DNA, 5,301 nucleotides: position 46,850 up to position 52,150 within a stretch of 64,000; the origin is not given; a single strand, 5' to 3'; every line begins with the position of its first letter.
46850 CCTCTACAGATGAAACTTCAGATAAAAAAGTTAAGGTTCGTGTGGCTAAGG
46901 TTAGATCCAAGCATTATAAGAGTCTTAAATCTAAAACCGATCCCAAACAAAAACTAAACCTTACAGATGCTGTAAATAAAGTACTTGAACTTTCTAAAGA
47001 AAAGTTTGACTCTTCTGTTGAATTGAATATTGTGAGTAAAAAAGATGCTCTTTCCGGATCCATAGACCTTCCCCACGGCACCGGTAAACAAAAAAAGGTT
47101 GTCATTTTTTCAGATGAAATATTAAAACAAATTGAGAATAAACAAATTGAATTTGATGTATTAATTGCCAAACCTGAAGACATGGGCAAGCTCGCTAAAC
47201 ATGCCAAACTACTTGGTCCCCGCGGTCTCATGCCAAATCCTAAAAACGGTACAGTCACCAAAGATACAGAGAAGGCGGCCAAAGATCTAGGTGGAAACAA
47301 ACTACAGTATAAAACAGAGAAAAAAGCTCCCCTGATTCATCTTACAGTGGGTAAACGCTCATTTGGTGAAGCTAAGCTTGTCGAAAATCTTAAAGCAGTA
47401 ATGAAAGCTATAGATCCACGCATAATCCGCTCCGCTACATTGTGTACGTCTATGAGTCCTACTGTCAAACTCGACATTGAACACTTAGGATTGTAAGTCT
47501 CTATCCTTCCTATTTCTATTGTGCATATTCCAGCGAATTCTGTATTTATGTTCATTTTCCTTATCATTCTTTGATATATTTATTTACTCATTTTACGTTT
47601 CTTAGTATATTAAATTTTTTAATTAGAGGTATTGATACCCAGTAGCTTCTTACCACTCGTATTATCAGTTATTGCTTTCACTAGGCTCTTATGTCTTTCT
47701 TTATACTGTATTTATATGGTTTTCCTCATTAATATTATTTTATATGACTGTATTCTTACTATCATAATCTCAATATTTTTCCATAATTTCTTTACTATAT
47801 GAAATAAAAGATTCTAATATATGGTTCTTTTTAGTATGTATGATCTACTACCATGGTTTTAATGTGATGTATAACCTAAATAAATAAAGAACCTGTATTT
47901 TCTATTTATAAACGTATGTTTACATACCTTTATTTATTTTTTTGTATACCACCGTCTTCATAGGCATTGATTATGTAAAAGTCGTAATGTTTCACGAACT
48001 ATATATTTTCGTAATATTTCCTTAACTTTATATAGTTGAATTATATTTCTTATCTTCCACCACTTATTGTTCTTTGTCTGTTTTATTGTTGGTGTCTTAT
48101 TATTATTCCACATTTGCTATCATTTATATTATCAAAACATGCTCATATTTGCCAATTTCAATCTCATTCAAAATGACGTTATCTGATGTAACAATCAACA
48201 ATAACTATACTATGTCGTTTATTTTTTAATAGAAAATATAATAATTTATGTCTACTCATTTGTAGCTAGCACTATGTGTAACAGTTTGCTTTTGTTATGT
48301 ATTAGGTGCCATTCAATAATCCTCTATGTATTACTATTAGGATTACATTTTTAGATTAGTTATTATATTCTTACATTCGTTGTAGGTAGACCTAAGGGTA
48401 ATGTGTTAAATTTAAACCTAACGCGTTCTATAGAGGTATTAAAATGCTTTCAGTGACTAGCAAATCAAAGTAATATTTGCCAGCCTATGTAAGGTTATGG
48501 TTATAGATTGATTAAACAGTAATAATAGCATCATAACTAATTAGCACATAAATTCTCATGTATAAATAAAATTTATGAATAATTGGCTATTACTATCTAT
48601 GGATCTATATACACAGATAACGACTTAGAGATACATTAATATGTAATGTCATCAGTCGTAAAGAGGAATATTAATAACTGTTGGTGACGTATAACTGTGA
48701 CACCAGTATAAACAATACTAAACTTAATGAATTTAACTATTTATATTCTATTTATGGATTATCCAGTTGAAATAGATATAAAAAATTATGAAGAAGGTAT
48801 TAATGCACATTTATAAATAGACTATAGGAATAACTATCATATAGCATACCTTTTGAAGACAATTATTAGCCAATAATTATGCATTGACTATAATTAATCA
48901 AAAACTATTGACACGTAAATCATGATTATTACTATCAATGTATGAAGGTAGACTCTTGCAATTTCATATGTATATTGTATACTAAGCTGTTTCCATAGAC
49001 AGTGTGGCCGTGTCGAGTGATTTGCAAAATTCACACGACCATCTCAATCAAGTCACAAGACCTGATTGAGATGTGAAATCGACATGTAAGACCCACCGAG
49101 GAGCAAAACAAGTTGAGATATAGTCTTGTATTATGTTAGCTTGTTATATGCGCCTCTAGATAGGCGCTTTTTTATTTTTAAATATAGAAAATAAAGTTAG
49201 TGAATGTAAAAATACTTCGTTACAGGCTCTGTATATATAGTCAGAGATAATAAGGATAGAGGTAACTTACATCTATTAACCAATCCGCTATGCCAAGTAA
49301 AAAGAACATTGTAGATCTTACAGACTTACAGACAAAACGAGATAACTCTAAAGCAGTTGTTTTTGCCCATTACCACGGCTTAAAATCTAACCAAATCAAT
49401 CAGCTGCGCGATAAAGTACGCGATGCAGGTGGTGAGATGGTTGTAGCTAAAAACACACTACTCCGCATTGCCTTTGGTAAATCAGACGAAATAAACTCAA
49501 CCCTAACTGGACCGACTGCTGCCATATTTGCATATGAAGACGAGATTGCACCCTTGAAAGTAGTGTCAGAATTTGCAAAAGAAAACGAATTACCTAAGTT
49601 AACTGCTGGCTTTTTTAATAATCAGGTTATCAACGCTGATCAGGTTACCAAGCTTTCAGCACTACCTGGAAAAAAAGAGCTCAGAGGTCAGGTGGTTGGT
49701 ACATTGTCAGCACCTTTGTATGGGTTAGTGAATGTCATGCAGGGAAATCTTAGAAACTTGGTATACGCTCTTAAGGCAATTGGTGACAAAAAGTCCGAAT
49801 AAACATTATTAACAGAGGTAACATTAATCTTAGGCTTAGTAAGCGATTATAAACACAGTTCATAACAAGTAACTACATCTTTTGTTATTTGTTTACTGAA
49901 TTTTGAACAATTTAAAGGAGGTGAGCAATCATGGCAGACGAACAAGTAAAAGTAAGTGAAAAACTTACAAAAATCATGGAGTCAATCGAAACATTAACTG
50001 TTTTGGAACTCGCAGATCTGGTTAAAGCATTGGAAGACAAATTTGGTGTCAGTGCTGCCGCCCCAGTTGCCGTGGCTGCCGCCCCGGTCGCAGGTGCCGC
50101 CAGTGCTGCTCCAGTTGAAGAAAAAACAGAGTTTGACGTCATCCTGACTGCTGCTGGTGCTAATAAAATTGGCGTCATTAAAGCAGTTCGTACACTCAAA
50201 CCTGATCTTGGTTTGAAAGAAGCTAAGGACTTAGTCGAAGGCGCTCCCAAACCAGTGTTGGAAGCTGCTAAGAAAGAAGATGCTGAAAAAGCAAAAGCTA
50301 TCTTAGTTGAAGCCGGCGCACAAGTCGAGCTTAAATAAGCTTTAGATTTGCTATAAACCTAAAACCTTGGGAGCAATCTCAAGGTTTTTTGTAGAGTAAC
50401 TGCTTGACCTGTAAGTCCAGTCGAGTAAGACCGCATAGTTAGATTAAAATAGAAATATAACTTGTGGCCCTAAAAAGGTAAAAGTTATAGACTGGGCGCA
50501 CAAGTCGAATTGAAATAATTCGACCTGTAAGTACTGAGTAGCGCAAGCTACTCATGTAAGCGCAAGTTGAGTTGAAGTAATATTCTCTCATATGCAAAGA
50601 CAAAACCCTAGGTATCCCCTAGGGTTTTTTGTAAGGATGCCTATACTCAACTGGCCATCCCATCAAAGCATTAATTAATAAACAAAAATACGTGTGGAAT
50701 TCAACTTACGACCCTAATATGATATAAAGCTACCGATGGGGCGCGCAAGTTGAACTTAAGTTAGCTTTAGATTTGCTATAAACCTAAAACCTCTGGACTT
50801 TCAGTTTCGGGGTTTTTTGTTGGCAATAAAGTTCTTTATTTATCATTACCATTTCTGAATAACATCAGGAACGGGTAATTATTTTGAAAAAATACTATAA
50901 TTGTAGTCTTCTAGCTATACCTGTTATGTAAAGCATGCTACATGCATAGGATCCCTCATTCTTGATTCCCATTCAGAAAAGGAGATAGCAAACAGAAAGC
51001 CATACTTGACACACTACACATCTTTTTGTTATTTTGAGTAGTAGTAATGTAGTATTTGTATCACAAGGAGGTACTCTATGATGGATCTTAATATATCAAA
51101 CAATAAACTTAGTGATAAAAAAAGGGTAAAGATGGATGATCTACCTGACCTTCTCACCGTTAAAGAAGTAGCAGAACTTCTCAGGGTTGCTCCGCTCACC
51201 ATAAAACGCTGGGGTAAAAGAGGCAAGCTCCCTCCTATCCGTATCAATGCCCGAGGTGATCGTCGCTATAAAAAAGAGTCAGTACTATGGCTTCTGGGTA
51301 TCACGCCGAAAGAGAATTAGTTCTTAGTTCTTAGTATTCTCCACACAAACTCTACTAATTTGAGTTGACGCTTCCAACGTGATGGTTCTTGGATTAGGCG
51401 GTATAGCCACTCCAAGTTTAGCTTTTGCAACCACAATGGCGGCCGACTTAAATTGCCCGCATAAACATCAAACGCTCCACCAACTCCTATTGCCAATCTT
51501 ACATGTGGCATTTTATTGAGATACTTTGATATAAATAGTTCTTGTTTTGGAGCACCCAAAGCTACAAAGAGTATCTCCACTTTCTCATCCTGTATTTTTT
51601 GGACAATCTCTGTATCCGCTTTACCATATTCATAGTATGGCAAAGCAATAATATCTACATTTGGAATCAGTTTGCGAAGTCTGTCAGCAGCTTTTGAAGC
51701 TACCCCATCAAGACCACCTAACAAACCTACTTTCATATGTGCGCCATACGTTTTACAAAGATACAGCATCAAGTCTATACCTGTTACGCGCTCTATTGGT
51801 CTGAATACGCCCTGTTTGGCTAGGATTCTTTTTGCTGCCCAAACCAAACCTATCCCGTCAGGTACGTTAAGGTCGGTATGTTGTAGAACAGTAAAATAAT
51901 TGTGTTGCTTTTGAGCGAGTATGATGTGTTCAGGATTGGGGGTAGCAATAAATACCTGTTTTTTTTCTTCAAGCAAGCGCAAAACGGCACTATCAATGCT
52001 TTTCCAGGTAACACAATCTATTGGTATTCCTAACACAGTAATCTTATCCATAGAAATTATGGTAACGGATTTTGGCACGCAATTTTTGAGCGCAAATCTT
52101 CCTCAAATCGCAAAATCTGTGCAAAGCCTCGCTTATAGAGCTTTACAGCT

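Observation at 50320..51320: Three degenerate copies of the rplL 3' end plus terminators, followed by an orphan excisionase-family gene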

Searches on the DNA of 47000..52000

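Call 8: search_rna_families(source=window, start=47000, end=52000, threshold=evalue, max_evalue=1)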
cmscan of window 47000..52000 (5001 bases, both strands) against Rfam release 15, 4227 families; matches with E-value up to 1: 2.
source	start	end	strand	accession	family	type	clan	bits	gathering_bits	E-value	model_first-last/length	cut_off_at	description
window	48975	49182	+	RF00557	L10_leader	Cis-reg; leader;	-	30.3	44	0.04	1-138/138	no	Ribosomal protein L10 leader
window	49026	49078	+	RF04346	Plastid-ccsA-ndhD-1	Cis-reg;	CL00154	21.4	48.5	0.8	1-57/57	no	Plastid-ccsA-ndhD-1 3UTR RNA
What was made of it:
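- On Any curated RNA family (Rfam 15): The only hit is a weak L10 leader match upstream of rplJ (call 8).
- No Rfam family matches the array (call 8).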
